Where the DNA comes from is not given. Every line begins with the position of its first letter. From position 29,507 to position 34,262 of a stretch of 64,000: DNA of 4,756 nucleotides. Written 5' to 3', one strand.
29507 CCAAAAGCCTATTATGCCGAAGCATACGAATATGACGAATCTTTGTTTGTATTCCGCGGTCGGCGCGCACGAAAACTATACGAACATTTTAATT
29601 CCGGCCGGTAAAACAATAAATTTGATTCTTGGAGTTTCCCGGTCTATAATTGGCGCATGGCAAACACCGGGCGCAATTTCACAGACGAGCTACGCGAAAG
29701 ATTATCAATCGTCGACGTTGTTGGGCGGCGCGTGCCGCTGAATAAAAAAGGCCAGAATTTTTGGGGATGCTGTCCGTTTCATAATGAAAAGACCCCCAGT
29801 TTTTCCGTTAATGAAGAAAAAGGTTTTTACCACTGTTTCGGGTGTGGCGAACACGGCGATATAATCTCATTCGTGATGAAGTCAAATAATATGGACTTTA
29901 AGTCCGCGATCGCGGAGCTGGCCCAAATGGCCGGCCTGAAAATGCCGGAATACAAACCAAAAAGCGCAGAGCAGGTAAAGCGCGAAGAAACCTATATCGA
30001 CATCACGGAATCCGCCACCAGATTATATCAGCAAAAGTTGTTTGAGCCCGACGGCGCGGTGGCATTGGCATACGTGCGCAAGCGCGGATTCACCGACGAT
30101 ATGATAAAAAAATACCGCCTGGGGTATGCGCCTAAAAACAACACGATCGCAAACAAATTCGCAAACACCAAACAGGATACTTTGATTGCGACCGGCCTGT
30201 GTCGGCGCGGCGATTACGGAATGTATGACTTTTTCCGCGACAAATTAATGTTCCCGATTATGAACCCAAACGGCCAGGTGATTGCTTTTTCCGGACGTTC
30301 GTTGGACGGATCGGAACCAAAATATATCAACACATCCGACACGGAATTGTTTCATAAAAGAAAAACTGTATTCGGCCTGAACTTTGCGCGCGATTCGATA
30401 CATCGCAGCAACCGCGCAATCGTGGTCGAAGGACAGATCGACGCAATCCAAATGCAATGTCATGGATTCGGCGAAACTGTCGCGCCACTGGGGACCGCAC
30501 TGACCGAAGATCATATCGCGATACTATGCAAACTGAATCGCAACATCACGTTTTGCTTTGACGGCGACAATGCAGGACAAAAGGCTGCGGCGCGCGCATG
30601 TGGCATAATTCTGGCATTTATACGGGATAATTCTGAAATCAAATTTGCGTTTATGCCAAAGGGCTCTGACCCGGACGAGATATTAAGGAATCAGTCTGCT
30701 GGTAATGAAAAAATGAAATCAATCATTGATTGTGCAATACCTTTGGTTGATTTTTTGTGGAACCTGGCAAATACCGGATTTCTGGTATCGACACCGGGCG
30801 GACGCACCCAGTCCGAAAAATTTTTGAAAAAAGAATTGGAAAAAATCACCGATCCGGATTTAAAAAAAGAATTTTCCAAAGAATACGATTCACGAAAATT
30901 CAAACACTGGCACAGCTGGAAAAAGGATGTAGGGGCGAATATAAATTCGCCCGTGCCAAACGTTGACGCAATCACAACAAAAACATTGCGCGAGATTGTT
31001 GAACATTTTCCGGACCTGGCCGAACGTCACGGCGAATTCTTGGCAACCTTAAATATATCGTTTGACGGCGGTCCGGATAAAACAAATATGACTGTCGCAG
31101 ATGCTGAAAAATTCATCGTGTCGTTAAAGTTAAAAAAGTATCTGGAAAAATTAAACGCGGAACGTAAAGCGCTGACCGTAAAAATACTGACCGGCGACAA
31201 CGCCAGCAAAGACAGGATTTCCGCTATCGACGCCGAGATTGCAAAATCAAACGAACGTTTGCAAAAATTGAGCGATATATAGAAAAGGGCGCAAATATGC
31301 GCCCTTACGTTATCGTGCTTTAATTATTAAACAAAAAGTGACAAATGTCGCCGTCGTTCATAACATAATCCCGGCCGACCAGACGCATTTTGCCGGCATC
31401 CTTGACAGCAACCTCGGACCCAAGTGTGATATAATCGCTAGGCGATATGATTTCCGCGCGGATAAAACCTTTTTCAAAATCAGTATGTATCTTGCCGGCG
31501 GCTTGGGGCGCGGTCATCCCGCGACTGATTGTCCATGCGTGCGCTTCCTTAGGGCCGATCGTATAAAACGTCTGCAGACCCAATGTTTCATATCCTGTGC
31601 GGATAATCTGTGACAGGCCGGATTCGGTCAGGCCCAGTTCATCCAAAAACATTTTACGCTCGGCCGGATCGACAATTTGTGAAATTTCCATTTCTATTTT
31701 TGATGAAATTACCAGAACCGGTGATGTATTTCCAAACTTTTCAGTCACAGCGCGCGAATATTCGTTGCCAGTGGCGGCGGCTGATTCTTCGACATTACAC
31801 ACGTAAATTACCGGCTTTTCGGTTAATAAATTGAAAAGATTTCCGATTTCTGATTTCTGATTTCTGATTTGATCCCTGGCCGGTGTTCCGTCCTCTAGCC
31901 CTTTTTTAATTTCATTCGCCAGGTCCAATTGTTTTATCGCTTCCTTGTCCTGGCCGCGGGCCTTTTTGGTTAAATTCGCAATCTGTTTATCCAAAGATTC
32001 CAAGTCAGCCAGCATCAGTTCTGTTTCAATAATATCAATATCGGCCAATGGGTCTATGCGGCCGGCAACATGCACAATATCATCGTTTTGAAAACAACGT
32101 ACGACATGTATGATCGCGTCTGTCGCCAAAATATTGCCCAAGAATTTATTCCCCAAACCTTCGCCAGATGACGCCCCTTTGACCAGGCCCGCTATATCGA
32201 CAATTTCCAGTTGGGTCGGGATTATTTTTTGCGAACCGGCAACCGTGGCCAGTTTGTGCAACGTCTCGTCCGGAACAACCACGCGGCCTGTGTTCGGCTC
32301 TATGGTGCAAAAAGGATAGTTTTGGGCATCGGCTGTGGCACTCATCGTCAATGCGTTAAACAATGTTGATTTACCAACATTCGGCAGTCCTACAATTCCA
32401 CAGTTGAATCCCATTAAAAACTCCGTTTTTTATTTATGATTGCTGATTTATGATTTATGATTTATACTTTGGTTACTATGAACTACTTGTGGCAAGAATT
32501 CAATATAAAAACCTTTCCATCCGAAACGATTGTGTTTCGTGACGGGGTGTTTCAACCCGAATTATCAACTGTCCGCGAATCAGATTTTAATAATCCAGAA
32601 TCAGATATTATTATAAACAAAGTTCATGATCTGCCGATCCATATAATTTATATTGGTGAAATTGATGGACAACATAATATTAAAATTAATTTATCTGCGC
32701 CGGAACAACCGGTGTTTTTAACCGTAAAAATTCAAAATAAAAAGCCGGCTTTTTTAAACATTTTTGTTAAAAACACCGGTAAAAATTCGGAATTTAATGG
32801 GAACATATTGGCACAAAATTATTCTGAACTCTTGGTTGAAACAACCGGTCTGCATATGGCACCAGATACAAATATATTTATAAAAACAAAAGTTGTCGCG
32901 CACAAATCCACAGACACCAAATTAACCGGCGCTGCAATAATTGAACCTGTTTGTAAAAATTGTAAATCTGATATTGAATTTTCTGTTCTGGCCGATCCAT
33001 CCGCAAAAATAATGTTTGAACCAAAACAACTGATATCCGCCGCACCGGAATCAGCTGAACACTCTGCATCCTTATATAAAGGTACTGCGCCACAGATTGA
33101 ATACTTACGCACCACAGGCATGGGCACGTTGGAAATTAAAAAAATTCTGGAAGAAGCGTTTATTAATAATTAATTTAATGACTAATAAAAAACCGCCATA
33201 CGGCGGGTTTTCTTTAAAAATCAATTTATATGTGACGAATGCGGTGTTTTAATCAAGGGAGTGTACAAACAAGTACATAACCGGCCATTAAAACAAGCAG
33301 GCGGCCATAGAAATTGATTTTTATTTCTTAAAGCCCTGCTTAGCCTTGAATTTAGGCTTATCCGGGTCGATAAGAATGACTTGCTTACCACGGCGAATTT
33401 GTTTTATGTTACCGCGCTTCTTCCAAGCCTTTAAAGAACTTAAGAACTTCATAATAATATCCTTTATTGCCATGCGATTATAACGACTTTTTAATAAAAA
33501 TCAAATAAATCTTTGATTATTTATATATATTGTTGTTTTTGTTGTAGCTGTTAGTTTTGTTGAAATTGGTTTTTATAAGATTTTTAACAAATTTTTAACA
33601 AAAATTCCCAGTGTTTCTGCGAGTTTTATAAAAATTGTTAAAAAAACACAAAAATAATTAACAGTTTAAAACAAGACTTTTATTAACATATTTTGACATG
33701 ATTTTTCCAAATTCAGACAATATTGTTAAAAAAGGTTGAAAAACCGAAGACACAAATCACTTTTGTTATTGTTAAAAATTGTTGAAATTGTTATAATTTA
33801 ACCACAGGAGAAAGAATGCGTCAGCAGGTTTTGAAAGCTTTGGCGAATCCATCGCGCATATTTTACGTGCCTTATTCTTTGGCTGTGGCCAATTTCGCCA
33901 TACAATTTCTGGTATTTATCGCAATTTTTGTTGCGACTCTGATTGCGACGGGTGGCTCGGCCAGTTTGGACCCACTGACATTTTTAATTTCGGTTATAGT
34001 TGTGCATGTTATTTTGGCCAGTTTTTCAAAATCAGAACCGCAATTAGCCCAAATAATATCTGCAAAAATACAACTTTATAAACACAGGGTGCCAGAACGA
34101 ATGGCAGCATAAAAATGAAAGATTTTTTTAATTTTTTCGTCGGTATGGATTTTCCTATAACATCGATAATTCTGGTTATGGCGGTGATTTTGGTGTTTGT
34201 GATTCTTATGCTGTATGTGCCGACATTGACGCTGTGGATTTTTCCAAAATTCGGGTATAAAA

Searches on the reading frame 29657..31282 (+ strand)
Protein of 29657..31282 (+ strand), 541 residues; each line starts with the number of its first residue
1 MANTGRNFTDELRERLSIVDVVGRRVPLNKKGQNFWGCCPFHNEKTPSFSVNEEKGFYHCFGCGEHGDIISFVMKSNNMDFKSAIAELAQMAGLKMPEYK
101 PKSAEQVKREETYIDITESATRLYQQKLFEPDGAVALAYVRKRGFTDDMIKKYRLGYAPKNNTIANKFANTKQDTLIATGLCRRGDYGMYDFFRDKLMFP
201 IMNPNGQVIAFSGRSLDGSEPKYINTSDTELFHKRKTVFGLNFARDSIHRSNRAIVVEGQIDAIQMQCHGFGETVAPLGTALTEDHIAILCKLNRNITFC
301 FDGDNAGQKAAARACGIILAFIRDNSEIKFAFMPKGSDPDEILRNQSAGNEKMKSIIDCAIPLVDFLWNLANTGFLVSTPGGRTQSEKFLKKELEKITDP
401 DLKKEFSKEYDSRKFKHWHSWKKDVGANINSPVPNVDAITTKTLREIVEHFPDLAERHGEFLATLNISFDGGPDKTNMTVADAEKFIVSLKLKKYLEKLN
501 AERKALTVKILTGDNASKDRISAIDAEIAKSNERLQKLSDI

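Call 55: search_protein_families(library=pfam, proteins=[window:29657-31282:+])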
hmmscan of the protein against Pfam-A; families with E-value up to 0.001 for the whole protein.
window:29657-31282:+ (541 aa): 6 families
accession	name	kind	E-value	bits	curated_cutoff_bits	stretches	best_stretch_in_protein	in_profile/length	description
PF01807.25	Zn_ribbon_DnaG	-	2.6e-38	130.2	24.9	1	7-98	4-95/98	CHC2 zinc finger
PF08275.17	DNAG_N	-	2.2e-34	118.7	26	1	124-244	2-127/128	DNA primase catalytic core, N-terminal domain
PF13155.12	Toprim_2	-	2.8e-15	56.9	22.1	1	255-343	1-88/88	Toprim-like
PF13662.12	Toprim_4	-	5.2e-14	52.7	25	1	253-316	2-72/85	Toprim domain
PF01751.28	Toprim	-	9.9e-09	35.7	23.1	1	254-315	2-77/96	Toprim domain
PF13362.12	Toprim_3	-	4.2e-05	24.4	27.2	1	254-347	2-93/95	Toprim domain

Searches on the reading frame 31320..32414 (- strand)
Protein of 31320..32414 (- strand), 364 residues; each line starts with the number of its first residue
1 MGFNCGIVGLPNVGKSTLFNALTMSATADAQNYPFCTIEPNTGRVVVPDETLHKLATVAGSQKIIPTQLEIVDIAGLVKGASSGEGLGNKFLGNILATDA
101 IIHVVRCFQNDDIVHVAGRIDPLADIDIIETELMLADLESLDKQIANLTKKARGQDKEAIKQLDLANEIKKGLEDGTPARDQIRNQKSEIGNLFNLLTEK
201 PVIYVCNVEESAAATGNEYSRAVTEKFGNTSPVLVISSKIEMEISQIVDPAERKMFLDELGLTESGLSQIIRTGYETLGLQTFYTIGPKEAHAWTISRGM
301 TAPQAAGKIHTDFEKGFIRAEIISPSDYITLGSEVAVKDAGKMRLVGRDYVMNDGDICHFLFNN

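Call 23: search_solved_structures(query=window:31320-32414:-, show_alignments=2)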
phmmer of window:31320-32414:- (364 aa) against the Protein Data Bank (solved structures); distinct sequences matched with E-value up to 0.001: 25.
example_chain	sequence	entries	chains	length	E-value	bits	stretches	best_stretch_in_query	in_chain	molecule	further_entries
1jal_A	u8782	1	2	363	8.6e-119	400.2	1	1-363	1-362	YchF protein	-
8kie_y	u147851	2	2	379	9.3e-114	383.6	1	1-363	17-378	Ribosome-binding ATPase YchF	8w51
2dby_A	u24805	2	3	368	7.4e-95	321.5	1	5-363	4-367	GTP-binding protein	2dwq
2ohf_A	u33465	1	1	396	1.2e-89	304.4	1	4-363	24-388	GTP-binding protein 9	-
7y9i_A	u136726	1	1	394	2.8e-84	286.7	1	4-363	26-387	Obg-like ATPase 1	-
5ee0_A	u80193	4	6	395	5.9e-80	272.5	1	4-363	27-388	Obg-like ATPase 1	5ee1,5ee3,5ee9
1ni3_A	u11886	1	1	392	5.9e-71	242.9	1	4-360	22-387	YchF GTP-binding protein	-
1wxq_A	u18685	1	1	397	2e-21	80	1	5-133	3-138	GTP-binding protein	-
1lnz_A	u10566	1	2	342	2.2e-10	43.7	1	5-106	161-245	SPO0B-associated GTP-binding protein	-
1udx_A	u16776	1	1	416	2.7e-09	40.2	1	5-106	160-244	the GTP-binding protein Obg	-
5m04_A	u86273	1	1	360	1.7e-07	34.3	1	5-107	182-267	GTPase ObgE/CgtA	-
4csu_9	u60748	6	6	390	2.1e-07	33.9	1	5-107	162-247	GTPASE OBGE/CGTA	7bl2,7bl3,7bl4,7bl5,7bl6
7oi6_y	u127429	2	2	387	2.7e-07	33.6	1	5-106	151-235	GTP-binding protein 10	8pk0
7odt_t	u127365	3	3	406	5.3e-07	32.6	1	4-109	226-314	Mitochondrial ribosome-associated GTPase 2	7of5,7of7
7o9k_G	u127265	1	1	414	5.6e-07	32.5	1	4-109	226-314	Mitochondrial ribosome-associated GTPase 2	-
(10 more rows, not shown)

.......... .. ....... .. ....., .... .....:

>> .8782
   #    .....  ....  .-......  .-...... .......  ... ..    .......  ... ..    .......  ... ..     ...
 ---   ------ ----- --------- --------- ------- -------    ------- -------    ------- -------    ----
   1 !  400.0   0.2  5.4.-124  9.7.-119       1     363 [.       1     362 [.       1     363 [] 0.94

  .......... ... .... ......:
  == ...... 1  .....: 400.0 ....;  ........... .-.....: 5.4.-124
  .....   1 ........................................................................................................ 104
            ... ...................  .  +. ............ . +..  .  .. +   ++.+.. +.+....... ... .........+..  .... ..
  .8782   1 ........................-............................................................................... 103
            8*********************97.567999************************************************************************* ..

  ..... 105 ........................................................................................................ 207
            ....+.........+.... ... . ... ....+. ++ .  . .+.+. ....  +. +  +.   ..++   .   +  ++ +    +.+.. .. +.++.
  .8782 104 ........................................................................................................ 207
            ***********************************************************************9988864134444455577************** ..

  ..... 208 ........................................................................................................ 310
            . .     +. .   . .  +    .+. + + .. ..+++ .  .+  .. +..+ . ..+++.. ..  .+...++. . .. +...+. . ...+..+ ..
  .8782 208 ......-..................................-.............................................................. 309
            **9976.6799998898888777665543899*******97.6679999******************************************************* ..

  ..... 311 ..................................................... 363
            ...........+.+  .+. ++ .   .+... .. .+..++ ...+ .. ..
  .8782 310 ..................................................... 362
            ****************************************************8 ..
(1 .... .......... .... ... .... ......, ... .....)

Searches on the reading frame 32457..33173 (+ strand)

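Call 55: search_protein_families(library=pfam, proteins=[window:32457-33173:+])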
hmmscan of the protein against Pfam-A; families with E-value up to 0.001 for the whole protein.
window:32457-33173:+ (238 aa): 1 family
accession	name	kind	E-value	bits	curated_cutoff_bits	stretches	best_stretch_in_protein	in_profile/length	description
PF01458.23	SUFBD_core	-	5.9e-07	29.6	27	1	101-235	97-232/232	SUF system FeS cluster assembly, SufBD core domain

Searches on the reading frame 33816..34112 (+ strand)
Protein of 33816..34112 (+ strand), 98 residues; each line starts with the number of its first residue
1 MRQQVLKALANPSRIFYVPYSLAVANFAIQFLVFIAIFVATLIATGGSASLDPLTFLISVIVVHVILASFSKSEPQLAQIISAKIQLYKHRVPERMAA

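Call 57: search_protein_families(library=pfam, proteins=[window:33816-34112:+])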
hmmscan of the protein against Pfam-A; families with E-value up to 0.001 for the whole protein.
window:33816-34112:+ (98 aa): 1 family
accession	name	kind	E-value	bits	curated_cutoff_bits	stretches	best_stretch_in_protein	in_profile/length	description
PF05101.18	VirB3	-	1.4e-05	25.7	23.9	1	3-88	3-74/84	Type IV secretory pathway, VirB3-like protein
